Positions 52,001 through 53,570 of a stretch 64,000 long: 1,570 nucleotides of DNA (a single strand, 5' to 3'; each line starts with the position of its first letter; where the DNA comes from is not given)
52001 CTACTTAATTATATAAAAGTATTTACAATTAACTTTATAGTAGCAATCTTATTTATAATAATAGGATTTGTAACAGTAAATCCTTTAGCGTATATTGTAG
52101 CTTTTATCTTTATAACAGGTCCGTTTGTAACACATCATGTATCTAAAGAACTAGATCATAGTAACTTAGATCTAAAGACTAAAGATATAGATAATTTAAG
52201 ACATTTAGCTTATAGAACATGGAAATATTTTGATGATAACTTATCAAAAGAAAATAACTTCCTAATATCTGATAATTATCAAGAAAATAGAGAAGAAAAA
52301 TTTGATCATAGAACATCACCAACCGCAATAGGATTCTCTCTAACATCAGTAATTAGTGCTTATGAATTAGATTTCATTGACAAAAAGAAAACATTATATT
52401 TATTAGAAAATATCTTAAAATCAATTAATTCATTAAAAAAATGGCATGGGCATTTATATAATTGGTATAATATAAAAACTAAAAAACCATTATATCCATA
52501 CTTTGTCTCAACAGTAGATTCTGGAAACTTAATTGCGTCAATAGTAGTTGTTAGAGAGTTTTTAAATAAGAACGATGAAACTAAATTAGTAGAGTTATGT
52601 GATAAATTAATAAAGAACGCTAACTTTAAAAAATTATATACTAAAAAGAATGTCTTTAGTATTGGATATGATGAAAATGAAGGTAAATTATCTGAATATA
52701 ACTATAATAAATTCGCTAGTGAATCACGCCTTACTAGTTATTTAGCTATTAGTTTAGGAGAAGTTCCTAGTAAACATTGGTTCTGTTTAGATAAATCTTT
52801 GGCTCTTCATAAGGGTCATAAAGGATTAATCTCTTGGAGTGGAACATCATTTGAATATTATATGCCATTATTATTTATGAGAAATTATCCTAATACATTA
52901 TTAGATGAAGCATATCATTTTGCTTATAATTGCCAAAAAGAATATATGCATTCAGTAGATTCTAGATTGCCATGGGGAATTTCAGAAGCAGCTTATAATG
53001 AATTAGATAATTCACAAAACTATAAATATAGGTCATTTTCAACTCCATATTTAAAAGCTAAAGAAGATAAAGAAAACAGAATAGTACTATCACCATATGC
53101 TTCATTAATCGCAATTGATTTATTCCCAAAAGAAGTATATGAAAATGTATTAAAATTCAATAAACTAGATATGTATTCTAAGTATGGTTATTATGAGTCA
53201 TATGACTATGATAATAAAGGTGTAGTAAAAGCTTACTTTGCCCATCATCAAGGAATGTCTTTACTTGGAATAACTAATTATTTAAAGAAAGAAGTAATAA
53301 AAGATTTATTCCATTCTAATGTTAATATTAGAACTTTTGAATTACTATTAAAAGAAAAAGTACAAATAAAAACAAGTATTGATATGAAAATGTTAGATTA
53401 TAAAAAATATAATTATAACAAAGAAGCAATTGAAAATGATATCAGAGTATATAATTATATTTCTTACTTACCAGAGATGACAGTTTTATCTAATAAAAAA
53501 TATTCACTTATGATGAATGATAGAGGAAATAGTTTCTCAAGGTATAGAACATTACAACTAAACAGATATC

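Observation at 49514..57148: Full three-module cyclic beta-1,2-glucan synthase (Cgs/ChvB/NdvB type) in an AT-rich, endospore-forming Gram-positive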

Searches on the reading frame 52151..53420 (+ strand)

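Call 28: search_solved_structures(query=window:52184-53420:+, max_evalue=0.001, show_alignments=3)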
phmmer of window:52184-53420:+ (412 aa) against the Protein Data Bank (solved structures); distinct sequences matched with E-value up to 0.001: 6.
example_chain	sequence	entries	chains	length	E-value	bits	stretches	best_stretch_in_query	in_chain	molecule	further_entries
8wy1_A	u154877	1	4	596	2.1e-98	333.3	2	137-397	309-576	Glycosyltransferase 36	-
8rf9_A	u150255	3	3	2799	8.2e-72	245.7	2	144-394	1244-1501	Cyclic beta 1-2 glucan synthetase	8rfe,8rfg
8rf0_A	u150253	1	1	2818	8.3e-72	245.7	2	144-394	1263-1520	Cyclic beta-(1,2)-glucan synthase NdvB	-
8xuj_A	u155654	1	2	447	3.3e-10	42.9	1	36-358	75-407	Membrane protein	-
4qt9_A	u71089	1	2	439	0.00055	22.4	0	11-145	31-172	putative glucoamylase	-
3eu8_A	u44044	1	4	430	0.00092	21.6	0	295-382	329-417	putative glucoamylase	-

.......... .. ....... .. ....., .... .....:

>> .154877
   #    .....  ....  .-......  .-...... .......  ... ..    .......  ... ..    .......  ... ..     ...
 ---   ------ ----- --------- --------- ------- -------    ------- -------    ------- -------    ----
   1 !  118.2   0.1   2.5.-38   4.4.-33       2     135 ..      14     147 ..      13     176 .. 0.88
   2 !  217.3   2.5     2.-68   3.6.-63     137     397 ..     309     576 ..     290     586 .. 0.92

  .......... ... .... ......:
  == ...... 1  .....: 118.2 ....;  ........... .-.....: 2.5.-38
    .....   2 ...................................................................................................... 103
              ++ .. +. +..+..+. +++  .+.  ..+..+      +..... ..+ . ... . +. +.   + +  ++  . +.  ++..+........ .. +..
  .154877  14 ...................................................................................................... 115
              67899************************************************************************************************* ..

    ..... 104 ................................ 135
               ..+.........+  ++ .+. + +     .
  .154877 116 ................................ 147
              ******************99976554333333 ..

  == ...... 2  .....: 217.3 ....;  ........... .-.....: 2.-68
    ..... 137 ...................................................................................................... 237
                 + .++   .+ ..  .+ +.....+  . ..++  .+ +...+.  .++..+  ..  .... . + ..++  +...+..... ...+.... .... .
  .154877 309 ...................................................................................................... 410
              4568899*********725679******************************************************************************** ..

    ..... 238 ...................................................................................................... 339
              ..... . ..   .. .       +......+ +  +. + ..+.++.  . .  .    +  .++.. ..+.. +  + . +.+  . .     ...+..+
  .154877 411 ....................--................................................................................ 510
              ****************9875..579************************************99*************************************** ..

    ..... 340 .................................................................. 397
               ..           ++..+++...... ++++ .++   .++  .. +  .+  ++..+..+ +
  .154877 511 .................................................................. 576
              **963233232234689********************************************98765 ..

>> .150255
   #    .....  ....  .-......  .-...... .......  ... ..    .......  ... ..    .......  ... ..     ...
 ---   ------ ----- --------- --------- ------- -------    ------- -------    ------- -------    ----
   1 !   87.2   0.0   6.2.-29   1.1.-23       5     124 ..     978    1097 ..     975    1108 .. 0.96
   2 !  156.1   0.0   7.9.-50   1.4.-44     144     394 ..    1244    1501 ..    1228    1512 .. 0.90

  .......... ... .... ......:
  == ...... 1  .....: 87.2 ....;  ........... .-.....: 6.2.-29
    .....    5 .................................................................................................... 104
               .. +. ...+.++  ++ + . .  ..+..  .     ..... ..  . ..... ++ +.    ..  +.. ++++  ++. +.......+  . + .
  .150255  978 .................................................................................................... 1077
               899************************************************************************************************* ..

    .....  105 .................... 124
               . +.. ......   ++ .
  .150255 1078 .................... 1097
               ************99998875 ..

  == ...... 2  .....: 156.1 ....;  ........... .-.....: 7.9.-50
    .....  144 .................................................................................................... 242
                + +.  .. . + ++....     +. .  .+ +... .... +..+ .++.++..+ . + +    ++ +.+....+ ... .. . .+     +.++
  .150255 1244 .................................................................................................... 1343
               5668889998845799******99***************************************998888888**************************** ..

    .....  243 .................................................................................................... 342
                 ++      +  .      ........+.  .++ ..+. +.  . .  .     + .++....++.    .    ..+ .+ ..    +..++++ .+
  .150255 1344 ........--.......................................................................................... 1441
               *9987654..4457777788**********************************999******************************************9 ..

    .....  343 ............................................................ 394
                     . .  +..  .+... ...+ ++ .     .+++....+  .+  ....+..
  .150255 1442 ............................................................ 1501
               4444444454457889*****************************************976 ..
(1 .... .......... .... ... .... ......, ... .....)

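Call 76: predict_structure(alignment_id=A1)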
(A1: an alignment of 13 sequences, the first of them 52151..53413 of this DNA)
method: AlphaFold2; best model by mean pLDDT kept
length: 421 residues; sequences in the alignment: 13
mean_pLDDT: 58.9   pTM: 0.71
mean pLDDT of the five models: 58.9, 57.8, 56.3, 56.3, 56.3
residues with pLDDT >= 90: 61; 70-90: 92; 50-70: 82; < 50: 186
segments of 3 or more residues with pLDDT < 50: 1-7, 45-49, 164-191, 210-235, 244-258, 260-318, 339-359, 400-421
pLDDT, mean of each block of 10 residues (from residue 1): 45 76 84 89 52 80 93 96 98 77 79 68 80 95 97 83 43 36 35 65 65 36 32 46 43 46 42 32 35 32 30 44 55 52 39 46 68 76 79 52 32 26 26
secondary structure, 60 per line:
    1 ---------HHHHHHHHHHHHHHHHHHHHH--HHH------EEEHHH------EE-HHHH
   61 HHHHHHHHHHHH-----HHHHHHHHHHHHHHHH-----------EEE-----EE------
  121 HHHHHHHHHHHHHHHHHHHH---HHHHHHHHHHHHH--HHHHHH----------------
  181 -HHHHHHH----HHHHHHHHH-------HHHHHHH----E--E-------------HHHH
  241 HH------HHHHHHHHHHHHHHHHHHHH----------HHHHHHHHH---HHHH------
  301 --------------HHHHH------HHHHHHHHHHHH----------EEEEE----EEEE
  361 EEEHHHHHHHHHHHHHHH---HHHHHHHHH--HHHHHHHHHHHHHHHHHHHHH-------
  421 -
elements in order: H10-30 E42-44 H57-72 H78-93 E105-107 H121-140 H144-156 H159-164 H182-188 H193-201 H209-215 H237-242 H249-268 H279-287 H291-294 H315-319 H326-337 E348-352 E357-363 H364-378 H382-390 H393-413

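Call 79: fold_search(model_id=the predicted structure, library=pdb)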
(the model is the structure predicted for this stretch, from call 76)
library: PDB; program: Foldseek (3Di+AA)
matches with E <= 10: 346; with E <= 0.001: 17
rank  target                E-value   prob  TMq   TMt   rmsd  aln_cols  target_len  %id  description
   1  8wy1_A                8.1e-16  1.00  0.66  0.50  10.2       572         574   28  The structure of cyclization domain in cyclic beta-1,2-glucan synthase from Thermoanaerobacter italicus (released 2024-02-14)
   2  8wy1_B                1.1e-15  1.00  0.67  0.51   9.9       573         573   28  The structure of cyclization domain in cyclic beta-1,2-glucan synthase from Thermoanaerobacter italicus (released 2024-02-14)
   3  8rfe_A                4.7e-11  1.00  0.62  0.11  12.2       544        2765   28  CgsiGP2 sample in nanodisc (released 2024-03-20)
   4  8rf9                  7.3e-11  1.00  0.65  0.12  11.7       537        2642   26  CgsiGP1 sample in nanodisc (released 2024-03-20)
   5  8rf0_A                3.9e-10  1.00  0.65  0.11  12.0       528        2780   28  WT-CGS sample in nanodisc (released 2024-03-20)
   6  5gzk_A                2.3e-09  1.00  0.66  0.66   6.7       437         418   18  Endo-beta-1,2-glucanase from Chitinophaga pinensis - sophorotriose and glucose complex (released 2017-03-15)
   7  5gzh_A                5.5e-09  1.00  0.65  0.65   6.5       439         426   18  Endo-beta-1,2-glucanase from Chitinophaga pinensis - ligand free form (released 2017-03-15)
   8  4qt9_A                1.0e-08  1.00  0.65  0.66   6.8       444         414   16  Crystal structure of a putative glucoamylase (BACCAC_03554) from Bacteroides caccae ATCC 43185 at 2.05 A resolution (released 2014-08-06)
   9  4qt9_B                1.2e-08  1.00  0.65  0.66   6.6       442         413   16  Crystal structure of a putative glucoamylase (BACCAC_03554) from Bacteroides caccae ATCC 43185 at 2.05 A resolution (released 2014-08-06)
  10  3eu8_A                1.5e-08  1.00  0.64  0.64   6.8       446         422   17  Crystal structure of putative glucoamylase (YP_210071.1) from Bacteroides fragilis NCTC 9343 at 2.12 A resolution (released 2008-10-21)
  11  8xul_A                8.4e-08  1.00  0.61  0.58   7.5       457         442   16  Structure of beta-1,2-glucanase from Xanthomonas campestris pv. campestris (beta-1,2-glucoheptasaccharide complex)-E23 (released 2025-01-22)
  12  5z06_B                1.0e-07  1.00  0.61  0.39   8.6       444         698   15  Crystal structure of beta-1,2-glucanase from Parabacteroides distasonis (released 2018-05-30)
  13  4gl3                  2.0e-07  1.00  0.62  0.64   7.4       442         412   16  Crystal structure of a putative glucoamylase (BACUNI_03963) from Bacteroides uniformis ATCC 8492 at 2.01 A resolution (released 2012-08-29)
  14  5z06_A                3.3e-07  1.00  0.63  0.40   7.2       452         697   15  Crystal structure of beta-1,2-glucanase from Parabacteroides distasonis (released 2018-05-30)
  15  8xuj_A                3.9e-07  1.00  0.53  0.52   7.7       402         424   17  Structure of beta-1,2-glucanase from Endozoicomonas elysicola (EeSGL1, ligand-free) (released 2025-01-22)
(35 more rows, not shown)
